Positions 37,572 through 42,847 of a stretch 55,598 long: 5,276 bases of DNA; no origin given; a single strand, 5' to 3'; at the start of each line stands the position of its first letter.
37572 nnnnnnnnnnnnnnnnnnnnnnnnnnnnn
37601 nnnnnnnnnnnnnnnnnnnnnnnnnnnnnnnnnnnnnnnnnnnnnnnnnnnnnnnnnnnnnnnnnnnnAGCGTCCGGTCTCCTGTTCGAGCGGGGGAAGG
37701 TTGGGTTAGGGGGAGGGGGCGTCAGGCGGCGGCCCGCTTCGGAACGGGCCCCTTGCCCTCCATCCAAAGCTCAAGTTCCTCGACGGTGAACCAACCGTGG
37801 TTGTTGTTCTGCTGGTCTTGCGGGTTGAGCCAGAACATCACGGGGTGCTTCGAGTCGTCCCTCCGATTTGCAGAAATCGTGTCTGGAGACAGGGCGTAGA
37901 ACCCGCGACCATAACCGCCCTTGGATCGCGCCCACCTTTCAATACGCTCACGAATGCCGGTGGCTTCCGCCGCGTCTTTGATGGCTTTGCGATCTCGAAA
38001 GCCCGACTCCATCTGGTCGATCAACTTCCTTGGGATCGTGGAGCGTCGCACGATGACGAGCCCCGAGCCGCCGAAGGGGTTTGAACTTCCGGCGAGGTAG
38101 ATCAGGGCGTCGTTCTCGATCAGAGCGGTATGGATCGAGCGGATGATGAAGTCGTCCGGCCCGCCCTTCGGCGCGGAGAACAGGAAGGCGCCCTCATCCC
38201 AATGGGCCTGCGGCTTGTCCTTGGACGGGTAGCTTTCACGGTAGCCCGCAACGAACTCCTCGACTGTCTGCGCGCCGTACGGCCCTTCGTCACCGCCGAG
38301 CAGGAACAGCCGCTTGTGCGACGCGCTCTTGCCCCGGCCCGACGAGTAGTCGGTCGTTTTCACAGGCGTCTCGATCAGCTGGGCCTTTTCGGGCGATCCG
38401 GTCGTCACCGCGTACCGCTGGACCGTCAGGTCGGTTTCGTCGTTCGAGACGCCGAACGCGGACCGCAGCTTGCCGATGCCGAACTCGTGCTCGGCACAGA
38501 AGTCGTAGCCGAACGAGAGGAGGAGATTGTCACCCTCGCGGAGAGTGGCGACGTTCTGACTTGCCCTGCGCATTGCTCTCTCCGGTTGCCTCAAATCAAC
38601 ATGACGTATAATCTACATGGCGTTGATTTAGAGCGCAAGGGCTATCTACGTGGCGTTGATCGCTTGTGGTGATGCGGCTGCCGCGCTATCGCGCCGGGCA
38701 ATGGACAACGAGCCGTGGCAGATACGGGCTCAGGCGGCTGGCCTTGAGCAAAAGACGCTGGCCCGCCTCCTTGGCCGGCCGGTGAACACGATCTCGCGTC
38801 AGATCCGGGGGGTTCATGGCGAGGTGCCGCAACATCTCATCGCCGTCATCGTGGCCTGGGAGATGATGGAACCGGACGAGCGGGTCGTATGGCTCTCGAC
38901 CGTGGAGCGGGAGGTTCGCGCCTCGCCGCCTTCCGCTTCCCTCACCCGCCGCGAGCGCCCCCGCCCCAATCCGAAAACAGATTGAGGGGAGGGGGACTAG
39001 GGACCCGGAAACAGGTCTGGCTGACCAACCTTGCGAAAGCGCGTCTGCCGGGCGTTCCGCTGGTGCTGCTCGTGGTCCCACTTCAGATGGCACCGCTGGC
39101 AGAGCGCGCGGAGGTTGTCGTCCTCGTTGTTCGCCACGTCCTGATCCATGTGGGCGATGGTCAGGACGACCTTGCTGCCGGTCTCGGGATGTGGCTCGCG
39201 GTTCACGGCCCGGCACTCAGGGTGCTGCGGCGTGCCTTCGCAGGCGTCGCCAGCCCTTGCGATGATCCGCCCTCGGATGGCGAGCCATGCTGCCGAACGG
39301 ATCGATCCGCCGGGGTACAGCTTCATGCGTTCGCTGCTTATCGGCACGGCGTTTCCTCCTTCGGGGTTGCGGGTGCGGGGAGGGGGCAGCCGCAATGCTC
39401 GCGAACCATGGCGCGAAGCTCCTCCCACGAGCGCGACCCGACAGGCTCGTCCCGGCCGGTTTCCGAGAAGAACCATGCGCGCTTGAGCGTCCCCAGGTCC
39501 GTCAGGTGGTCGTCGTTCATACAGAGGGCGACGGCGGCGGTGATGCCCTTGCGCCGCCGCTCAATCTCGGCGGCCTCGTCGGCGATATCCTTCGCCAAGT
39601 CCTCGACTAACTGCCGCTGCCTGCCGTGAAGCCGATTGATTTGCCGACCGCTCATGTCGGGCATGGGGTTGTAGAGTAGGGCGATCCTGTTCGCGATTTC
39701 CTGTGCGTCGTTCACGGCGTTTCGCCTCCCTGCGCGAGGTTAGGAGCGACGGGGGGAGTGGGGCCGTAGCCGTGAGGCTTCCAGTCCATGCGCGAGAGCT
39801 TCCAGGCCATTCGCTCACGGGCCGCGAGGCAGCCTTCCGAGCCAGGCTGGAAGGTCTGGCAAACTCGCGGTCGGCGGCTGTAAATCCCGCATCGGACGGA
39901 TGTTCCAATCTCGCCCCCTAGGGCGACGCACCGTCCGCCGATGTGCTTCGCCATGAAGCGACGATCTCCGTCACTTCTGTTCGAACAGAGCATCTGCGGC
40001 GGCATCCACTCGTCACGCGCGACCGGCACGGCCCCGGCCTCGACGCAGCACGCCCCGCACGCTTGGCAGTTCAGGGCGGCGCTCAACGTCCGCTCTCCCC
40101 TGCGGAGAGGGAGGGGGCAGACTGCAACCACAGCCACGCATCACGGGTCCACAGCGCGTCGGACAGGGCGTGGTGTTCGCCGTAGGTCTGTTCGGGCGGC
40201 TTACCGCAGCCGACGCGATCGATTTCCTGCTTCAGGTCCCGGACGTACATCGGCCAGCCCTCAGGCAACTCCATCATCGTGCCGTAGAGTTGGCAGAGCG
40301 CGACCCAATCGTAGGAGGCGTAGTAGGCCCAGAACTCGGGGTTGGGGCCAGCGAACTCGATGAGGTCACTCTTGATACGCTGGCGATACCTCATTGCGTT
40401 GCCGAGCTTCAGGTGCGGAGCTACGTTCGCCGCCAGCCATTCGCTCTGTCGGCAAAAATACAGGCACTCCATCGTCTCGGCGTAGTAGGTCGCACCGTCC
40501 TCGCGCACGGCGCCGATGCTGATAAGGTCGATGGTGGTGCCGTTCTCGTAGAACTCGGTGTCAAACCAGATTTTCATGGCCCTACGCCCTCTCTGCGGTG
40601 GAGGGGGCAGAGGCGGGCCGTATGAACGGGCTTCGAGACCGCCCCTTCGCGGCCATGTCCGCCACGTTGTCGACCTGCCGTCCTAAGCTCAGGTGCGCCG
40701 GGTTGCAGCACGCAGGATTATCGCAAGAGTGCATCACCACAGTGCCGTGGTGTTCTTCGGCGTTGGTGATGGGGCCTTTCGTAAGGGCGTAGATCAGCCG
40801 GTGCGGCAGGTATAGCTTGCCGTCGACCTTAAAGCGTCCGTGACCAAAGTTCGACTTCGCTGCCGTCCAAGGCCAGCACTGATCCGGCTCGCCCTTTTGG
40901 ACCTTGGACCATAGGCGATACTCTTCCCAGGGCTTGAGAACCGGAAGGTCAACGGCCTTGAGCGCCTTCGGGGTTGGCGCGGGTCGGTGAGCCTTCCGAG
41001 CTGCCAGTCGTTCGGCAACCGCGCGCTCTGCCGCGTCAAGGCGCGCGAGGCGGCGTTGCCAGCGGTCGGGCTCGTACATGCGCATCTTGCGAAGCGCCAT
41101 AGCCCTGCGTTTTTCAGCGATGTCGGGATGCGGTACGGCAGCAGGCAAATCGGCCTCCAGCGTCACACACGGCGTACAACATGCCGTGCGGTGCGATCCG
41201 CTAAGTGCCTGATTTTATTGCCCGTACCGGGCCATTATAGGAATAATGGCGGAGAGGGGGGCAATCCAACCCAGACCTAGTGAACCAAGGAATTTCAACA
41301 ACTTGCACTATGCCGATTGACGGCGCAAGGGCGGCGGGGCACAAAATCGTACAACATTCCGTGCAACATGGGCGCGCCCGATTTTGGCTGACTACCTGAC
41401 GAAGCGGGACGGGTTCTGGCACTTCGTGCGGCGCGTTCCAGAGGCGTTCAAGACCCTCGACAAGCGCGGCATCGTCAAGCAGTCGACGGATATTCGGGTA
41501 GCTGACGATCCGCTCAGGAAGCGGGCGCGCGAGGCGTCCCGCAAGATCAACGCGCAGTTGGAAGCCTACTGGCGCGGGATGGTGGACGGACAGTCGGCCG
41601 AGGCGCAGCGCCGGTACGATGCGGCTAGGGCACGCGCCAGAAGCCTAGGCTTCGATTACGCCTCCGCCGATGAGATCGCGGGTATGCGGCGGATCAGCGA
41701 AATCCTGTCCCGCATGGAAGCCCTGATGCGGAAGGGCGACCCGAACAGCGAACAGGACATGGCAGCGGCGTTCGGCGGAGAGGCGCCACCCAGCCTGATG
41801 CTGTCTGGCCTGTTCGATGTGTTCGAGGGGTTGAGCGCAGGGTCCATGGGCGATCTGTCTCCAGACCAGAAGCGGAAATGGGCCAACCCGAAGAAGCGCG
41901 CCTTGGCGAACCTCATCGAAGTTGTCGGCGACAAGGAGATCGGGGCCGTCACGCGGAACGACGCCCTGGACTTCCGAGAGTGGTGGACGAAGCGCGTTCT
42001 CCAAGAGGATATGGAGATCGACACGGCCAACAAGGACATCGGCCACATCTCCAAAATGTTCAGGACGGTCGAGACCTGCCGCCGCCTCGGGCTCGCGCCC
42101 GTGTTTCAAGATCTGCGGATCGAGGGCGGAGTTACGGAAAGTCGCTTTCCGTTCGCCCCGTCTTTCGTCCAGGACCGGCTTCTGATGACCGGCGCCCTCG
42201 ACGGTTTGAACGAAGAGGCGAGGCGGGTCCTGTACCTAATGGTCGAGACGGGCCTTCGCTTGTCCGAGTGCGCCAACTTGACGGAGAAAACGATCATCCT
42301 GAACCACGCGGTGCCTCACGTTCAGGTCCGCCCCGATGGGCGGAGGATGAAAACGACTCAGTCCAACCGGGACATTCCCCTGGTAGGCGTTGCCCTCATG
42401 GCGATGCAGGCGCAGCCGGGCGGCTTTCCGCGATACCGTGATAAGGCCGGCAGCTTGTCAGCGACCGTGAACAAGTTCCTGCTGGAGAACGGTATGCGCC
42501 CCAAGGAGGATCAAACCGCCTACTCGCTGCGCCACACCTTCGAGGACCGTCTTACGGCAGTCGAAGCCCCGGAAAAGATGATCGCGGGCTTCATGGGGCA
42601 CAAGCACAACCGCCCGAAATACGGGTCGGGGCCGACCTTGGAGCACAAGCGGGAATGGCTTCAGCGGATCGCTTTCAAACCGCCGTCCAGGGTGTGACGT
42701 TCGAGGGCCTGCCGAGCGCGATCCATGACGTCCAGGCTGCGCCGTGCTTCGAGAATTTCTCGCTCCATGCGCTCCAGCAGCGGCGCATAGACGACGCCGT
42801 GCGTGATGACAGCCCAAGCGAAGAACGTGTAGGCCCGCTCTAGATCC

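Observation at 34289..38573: Leftward accessory operon built on a phage RtcB RNA ligase and an unassignable 283-aa lead gene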

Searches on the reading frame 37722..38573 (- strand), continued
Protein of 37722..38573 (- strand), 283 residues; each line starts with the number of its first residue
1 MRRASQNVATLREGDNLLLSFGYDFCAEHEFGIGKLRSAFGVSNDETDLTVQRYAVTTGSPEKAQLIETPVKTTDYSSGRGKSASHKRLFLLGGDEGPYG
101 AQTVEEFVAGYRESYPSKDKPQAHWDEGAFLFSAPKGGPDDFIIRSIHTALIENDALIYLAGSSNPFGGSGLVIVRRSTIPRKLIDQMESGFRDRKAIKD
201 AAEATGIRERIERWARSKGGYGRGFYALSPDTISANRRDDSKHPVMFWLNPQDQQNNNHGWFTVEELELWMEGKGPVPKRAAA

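Call 98: search_dna_similar(query=L267:6968-8077:+, collection=plasmids, mode=protein, max_rows=40, max_evalue=0.00001)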
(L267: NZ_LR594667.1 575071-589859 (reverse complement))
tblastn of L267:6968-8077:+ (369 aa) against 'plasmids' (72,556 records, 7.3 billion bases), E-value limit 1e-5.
Records with a match: 4; places in all: 4; records where one place covers at least 80% of the query: 3.
Best place of each record, by identity: >=99% 3; <60% 1.
By first word of the organism name: Variovorax 3; Bosea 1.
By predicted mobility (MOB-suite, as given by PLSDB): non-mobilizable 4.
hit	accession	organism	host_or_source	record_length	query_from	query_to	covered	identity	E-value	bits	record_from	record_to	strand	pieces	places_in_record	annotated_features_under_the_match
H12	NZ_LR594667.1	Variovorax sp. SRS16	linuron-contaminated soil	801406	1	369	100%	100.0%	0e+0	701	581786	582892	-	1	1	hypothetical protein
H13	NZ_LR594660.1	Variovorax sp. PBL-H6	linuron-contaminated soil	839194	1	369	100%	100.0%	0e+0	701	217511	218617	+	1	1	hypothetical protein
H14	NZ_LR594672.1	Variovorax sp. PBL-E5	linuron-contaminated soil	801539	1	369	100%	100.0%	0e+0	701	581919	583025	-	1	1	hypothetical protein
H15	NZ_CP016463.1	Bosea sp. RAC05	Microbial isolate,Algal phycosphere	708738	11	274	72%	26.8%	2e-12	76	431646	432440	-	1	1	hypothetical protein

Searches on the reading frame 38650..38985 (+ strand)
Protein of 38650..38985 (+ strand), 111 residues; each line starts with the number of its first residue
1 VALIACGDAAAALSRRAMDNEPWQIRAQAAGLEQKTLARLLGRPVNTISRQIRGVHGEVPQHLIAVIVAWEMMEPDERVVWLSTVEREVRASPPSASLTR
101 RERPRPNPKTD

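Call 18: search_protein_families(library=ncbifam, proteins=[window:38650-38985:+], max_evalue=0.1)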
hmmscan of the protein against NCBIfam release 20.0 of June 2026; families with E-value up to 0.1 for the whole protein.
window:38650-38985:+ (111 aa): 1 family
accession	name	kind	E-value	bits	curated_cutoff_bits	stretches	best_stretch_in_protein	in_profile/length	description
TIGR03830.1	CxxCG_CxxCG_HTH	subfamily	0.051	13.4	61.8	1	12-50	60-97/127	type II TA system antitoxin MqsA family protein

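Call 43: search_protein_families(library=pfam, proteins=[window:38650-38985:+], max_evalue=0.01)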
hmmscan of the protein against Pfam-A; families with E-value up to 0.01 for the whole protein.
window:38650-38985:+ (111 aa): 3 families
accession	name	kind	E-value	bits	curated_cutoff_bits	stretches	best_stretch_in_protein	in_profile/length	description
PF13936.12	HTH_38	-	0.00055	20.1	27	1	34-53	23-42/44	Helix-turn-helix domain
PF13560.12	HTH_31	-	0.003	18.3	27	1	28-65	11-48/64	Helix-turn-helix domain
PF20432.4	Xre-like-HTH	-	0.0052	17.5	25.8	1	27-52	19-43/63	Antitoxin Xre-like helix-turn-helix domain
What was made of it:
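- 38701..38985 (+): Small HTH protein (94 aa from the ATG; the ORF list gives a GTG start at 38650). It is divergent from g283. Weak Pfam HTH_38/HTH_31/Xre-like hits, E 5e-4 to 5e-3, all below the cut-offs (call 43).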

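Call 53: search_protein_families(library=padloc, proteins=[window:38701-38985:+], max_evalue=0.1)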
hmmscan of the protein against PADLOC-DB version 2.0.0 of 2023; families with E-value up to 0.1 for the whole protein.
window:38701-38985:+ (94 aa): 4 families
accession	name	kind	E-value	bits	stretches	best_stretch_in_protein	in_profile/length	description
PDLC04762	PDC-M64C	-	0.00035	18.6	1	12-49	38-75/97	-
PDLC04883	PDC-S05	-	0.02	13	1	9-60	23-74/87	-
PDLC04884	PDC-S05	-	0.027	12.4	1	15-39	28-52/85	-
PDLC04861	PDC-S05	-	0.03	12.3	1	15-39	30-54/83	-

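Call 71: search_protein_families(library=phrogs, proteins=[window:38701-38985:+], max_evalue=0.001)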
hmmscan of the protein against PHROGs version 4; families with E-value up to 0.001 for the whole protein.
window:38701-38985:+ (94 aa): 0 families

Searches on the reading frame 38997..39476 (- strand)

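Call 43: search_protein_families(library=pfam, proteins=[window:38997-39476:-], max_evalue=0.01)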
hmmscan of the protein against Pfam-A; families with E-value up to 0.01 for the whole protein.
window:38997-39476:- (159 aa): 1 family
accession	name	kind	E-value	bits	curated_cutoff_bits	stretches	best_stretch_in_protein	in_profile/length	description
PF01844.29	HNH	-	0.0052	17.4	21.4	1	116-132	27-43/47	HNH endonuclease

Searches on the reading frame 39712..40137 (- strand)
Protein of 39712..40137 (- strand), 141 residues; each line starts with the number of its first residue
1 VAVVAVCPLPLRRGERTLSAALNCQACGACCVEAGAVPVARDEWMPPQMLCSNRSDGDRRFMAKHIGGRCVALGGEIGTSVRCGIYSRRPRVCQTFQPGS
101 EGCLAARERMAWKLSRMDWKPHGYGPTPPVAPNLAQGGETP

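Call 43: search_protein_families(library=pfam, proteins=[window:39712-40137:-], max_evalue=0.01)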
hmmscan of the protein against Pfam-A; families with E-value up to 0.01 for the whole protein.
window:39712-40137:- (141 aa): 1 family
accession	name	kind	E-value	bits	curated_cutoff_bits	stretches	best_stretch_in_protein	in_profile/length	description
PF03692.20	CxxCxxCC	-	2.5e-09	38.1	23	1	23-97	1-70/85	Putative zinc- or iron-chelating domain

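Call 71: search_protein_families(library=phrogs, proteins=[window:39712-40137:-], max_evalue=0.001)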
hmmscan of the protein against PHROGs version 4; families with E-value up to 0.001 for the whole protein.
window:39712-40137:- (141 aa): 0 families

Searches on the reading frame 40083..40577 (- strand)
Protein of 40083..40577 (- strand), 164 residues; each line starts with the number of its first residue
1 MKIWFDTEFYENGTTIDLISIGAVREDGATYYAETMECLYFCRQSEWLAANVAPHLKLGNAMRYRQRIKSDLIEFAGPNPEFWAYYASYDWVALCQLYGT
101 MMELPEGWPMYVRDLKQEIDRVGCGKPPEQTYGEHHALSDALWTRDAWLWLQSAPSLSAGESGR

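Call 43: search_protein_families(library=pfam, proteins=[window:40083-40577:-], max_evalue=0.01)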
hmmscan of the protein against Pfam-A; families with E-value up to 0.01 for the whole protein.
window:40083-40577:- (164 aa): 1 family
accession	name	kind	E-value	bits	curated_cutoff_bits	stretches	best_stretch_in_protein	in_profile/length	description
PF16473.11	Rv2179c-like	-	1.1e-09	38.7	27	1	2-148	2-173/177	3'-5' exoribonuclease Rv2179c-like domain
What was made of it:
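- On Rv2179c / RNase AS-like DEDD exonucleases (PF16473): 38.7 bits against a cut-off of 27 for 40083-40577 (call 43).
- Checked: 40083-40577 is PF16473 Rv2179c-like (call 43).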

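Call 71: search_protein_families(library=phrogs, proteins=[window:40083-40577:-], max_evalue=0.001)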
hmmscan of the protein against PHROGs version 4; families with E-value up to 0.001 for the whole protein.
window:40083-40577:- (164 aa): 1 family
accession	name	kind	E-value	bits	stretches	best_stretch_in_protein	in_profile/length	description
phrog_2259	-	DNA, RNA and nucleotide metabolism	2e-43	149.1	1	1-154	7-175/186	Rnase H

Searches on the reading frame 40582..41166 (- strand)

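Call 43: search_protein_families(library=pfam, proteins=[window:40582-41166:-], max_evalue=0.01)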
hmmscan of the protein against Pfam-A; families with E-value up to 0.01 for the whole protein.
window:40582-41166:- (194 aa): 2 families
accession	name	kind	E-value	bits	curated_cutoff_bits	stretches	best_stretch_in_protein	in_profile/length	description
PF13392.12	HNH_3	-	6.1e-05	23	24.8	1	122-162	4-39/46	HNH endonuclease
PF05551.17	zf-His_Me_endon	-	0.00011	22.8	27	1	115-167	30-90/131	Zinc-binding loop region of homing endonuclease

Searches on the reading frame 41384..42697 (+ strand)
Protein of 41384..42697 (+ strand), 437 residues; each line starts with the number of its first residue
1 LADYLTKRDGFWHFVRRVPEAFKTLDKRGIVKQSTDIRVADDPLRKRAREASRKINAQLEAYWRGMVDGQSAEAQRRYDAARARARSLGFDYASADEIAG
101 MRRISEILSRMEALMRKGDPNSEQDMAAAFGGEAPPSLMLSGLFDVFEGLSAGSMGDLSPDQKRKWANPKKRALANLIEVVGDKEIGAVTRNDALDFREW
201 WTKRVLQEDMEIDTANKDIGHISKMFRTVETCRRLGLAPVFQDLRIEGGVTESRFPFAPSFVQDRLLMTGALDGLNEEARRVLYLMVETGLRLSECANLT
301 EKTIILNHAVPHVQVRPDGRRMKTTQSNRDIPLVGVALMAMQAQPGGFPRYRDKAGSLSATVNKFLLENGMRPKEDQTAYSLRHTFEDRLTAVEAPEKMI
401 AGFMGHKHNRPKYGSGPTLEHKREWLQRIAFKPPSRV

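Call 70: search_protein_families(library=pfam, proteins=[window:41384-42697:+], max_evalue=0.01)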
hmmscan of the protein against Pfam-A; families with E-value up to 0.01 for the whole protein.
window:41384-42697:+ (437 aa): 2 families
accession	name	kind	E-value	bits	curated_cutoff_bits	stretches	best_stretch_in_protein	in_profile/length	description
PF00589.27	Phage_integrase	-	4.6e-09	36.7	27.1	1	277-408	22-158/172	Phage integrase family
PF20172.3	DUF6538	-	0.0097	16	27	0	4-24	1-21/60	Domain of unknown function (DUF6538)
